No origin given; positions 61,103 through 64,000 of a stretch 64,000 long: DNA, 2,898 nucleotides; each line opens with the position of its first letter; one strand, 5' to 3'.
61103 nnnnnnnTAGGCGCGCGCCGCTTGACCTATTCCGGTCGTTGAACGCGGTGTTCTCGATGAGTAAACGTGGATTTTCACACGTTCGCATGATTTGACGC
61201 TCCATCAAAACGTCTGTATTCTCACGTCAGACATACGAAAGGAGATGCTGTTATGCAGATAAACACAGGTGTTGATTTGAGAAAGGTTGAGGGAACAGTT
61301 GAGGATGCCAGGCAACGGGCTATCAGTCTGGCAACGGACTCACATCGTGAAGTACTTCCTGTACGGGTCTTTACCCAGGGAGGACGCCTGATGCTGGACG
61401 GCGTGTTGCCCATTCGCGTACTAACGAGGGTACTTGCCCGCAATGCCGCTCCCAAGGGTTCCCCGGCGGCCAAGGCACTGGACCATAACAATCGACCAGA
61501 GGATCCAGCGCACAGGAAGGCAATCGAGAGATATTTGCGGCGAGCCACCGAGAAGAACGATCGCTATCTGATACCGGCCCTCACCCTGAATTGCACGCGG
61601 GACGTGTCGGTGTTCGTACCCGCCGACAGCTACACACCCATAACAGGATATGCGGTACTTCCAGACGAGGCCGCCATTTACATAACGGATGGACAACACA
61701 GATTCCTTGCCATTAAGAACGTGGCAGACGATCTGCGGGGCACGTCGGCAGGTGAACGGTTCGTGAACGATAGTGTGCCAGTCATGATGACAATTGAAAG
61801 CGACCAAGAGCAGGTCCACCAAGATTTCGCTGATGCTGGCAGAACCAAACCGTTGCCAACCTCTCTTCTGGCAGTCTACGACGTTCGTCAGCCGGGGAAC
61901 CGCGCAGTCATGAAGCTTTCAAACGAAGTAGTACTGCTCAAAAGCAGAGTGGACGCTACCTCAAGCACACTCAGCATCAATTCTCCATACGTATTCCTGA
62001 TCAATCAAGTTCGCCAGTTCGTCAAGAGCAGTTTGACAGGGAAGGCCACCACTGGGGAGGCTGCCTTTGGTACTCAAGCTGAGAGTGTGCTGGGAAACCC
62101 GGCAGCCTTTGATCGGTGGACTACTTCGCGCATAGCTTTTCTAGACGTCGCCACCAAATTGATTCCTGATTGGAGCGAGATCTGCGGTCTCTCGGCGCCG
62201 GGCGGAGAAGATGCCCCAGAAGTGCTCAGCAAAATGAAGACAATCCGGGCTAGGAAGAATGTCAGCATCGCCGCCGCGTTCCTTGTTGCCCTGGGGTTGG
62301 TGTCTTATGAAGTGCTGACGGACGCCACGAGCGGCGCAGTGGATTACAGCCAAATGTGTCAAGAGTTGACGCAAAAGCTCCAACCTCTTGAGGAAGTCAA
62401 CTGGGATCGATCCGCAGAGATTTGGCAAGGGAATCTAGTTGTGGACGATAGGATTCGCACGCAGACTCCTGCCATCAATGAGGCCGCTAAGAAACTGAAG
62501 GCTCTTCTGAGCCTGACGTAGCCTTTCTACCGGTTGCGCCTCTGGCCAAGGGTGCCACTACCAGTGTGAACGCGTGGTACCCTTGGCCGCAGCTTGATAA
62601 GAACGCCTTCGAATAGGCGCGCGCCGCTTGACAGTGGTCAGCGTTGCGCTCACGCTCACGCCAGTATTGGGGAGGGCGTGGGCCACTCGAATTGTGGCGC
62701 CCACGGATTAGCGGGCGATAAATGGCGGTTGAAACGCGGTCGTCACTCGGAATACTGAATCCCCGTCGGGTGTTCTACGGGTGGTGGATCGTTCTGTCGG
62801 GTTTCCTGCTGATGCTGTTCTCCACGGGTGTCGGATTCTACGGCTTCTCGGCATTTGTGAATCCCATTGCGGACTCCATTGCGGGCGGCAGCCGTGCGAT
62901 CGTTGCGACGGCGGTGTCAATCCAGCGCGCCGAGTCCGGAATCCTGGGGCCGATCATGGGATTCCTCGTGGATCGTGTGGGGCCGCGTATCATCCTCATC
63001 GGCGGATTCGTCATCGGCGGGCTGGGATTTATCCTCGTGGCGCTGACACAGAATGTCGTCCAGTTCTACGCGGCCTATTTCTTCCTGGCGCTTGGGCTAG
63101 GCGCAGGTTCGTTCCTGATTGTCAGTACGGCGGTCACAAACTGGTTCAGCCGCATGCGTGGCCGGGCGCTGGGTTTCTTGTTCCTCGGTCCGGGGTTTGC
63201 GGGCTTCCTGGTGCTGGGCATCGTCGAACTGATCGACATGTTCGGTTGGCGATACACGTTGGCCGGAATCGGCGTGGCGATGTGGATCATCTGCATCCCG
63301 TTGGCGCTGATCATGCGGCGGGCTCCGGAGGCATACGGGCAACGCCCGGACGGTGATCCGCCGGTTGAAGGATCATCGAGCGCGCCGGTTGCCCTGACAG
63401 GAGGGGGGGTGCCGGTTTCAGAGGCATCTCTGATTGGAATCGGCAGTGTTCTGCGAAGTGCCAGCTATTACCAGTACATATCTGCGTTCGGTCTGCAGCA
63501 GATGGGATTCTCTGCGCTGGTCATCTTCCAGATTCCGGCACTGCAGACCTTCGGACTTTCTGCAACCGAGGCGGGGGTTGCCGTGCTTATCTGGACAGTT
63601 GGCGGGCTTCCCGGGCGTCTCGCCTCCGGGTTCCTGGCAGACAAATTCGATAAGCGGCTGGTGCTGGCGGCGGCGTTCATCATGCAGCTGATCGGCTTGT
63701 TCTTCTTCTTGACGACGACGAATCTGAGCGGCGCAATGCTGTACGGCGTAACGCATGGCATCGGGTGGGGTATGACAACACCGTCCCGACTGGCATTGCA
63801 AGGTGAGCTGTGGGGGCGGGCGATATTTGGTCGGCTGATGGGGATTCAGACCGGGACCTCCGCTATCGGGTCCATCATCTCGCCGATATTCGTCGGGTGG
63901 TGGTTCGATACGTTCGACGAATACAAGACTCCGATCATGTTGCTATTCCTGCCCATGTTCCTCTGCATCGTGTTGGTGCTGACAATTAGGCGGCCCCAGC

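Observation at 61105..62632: Stand-alone DndB-like DGQHR gene on a 1.5-kb low-GC cassette bounded by perfect 24-bp direct repeats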

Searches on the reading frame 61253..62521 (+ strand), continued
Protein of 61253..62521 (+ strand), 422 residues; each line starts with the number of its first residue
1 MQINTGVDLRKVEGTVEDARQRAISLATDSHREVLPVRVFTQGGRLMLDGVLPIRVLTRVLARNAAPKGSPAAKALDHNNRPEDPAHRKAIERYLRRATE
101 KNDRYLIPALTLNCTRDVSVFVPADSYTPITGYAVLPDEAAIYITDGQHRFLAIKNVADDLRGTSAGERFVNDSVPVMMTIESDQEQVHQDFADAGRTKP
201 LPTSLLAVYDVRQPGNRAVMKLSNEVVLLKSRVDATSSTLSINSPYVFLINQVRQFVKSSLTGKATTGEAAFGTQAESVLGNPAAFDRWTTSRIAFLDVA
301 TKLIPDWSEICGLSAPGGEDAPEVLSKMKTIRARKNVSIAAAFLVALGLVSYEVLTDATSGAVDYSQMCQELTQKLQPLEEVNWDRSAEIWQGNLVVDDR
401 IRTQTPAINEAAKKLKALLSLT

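Call 63: find_encoding_contigs(protein=P0027, flank=5000, max_places=10)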
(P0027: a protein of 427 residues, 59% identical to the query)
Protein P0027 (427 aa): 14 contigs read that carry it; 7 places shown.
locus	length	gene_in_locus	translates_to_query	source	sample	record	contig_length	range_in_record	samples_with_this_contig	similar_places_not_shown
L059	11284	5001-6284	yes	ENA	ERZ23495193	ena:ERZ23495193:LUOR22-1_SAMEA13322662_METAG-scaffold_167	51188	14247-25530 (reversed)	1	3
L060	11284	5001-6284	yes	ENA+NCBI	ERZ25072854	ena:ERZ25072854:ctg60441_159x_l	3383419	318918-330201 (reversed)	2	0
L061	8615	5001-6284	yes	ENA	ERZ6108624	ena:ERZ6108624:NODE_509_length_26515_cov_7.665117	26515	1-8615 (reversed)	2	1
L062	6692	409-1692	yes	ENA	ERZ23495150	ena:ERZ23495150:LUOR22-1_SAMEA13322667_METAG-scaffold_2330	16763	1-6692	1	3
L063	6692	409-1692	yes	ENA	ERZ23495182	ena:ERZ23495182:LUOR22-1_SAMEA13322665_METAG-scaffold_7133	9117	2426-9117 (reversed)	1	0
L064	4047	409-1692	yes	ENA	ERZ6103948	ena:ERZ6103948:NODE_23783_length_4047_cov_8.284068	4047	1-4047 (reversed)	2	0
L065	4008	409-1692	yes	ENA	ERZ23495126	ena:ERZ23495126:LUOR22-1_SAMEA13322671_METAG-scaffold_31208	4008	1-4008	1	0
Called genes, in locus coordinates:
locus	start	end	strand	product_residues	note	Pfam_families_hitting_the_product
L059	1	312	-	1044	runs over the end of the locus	PF00133:tRNA-synt_1, PF09334:tRNA-synt_1g (faint), PF08264:Anticodon_1, PF19302:DUF5915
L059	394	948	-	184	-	PF05685:Uma2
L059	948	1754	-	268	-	PF08543:Phos_pyr_kin, PF00294:PfkB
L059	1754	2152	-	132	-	-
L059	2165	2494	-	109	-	PF08734:GYD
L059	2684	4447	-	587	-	PF13667:ThiC-associated, PF01964:ThiC_Rad_SAM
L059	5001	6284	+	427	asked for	PF14072:DndB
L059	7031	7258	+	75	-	-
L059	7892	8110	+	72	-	-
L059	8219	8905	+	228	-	PF00682:HMGL-like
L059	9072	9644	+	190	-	-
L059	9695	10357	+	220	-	-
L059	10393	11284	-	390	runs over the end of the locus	PF02771:Acyl-CoA_dh_N, PF00441:Acyl-CoA_dh_1, PF08028:Acyl-CoA_dh_2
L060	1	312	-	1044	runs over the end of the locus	PF00133:tRNA-synt_1, PF09334:tRNA-synt_1g (faint), PF08264:Anticodon_1, PF19302:DUF5915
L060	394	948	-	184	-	PF05685:Uma2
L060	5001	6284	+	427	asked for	PF14072:DndB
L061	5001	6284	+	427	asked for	PF14072:DndB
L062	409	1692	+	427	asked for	PF14072:DndB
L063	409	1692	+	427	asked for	PF14072:DndB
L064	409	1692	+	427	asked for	PF14072:DndB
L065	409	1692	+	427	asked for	PF14072:DndB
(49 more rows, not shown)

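Call 71: get_annotated_region(hit=H1, flank=9000)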
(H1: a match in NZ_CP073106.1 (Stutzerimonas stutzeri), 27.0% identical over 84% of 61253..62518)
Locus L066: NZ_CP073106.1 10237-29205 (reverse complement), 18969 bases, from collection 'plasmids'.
description: Stutzerimonas stutzeri strain F2 plasmid unnamed1, complete sequence
organism: Stutzerimonas stutzeri (NCBI taxid 316)
taxonomy: Bacteria; Pseudomonadota; Gammaproteobacteria; Pseudomonadales; Pseudomonadaceae; Stutzerimonas; Stutzerimonas stutzeri
host: -; source: cell culture,water; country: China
typing (MOB-suite, as given by PLSDB): non-mobilizable
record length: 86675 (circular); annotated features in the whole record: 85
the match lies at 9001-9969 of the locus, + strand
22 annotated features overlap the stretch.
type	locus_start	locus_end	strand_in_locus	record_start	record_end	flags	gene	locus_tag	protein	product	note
CDS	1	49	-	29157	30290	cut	-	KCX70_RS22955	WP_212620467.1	DotH/IcmK family type IV secretion protein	-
CDS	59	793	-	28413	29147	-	-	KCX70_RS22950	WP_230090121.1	DotI/IcmL/TraM family protein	-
CDS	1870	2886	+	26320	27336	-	-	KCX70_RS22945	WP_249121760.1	replication initiator protein A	-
CDS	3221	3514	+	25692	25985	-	-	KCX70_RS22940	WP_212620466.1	hypothetical protein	-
CDS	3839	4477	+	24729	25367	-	-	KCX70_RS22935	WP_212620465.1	ParA family protein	-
CDS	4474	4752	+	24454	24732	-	-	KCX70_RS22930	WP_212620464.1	hypothetical protein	-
CDS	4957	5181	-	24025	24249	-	-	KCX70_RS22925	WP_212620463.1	hypothetical protein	-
CDS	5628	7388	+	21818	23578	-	-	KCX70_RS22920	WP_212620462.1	DNA cytosine methyltransferase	-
CDS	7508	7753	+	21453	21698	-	-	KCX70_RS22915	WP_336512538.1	hypothetical protein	-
CDS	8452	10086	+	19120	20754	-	-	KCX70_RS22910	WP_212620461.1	DNA sulfur modification protein DndB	-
CDS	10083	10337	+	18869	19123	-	-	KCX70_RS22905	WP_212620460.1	hypothetical protein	-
CDS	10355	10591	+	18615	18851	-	-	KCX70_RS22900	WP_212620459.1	hypothetical protein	-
CDS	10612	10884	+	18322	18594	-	-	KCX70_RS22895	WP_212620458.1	hypothetical protein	-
CDS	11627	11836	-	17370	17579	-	-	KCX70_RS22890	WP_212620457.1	hypothetical protein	-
CDS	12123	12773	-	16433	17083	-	-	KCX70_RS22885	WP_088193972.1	hypothetical protein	-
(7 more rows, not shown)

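Call 75: search_protein_representatives(alignment_id=A1)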
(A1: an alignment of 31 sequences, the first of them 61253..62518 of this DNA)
Query: 31 sequences, 422 profile positions. Proteins with E-value up to 0.001 (for the whole library): 791; up to 1e-10: 358; up to 1e-30: 118. The best 150 are listed.
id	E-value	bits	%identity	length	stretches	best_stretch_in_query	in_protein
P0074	3.9e-204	694.9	-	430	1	3-420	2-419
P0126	1.0e-174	598.0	-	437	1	4-421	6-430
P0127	2.0e-171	587.1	-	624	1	5-420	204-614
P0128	2.9e-139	481.2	-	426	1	14-421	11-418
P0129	1.0e-123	429.9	-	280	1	5-274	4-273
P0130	8.4e-99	347.8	-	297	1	107-349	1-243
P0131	1.4e-96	340.5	-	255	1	178-421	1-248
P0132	6.9e-93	328.4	-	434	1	14-417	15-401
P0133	2.7e-91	323.1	-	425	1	11-417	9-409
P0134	4.1e-89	315.9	-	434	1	13-420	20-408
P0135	1.2e-86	307.8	-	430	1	7-361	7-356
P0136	7.1e-83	295.4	-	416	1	15-420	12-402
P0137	8.6e-83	295.1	-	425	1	17-419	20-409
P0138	6.0e-82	292.3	-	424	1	15-416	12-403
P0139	9.0e-81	288.4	-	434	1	13-419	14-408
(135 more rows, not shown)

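Call 84: search_protein_families(library=phrogs, proteins=[window:61253-62518:+], max_evalue=0.01)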
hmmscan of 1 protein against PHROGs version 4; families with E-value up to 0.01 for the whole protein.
window:61253-62518:+ (422 aa): 1 family
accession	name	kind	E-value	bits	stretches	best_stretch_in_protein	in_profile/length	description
phrog_7901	-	unknown function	1.1e-10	41.9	1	36-197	12-156/355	-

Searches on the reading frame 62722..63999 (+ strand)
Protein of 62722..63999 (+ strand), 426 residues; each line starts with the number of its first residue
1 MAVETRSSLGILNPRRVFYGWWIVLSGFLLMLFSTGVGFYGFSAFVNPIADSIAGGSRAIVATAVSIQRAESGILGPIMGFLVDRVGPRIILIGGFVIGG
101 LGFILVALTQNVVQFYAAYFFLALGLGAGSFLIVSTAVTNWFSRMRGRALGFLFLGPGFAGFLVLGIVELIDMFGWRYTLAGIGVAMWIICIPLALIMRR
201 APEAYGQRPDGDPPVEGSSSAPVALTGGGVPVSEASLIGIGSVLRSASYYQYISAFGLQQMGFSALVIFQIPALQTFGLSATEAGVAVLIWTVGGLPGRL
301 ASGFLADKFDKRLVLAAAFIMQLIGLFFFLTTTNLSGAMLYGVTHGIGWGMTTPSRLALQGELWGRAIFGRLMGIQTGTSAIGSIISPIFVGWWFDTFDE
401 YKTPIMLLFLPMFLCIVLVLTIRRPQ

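Call 58: search_protein_families(library=pfam, proteins=[window:62722-63999:+], max_evalue=0.001)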
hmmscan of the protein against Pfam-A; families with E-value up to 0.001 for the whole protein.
window:62722-63999:+ (426 aa): 1 family
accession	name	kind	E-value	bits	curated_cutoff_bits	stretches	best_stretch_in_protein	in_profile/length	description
PF07690.21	MFS_1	-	8.6e-33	114.1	33.4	2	29-268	2-240/347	Major Facilitator Superfamily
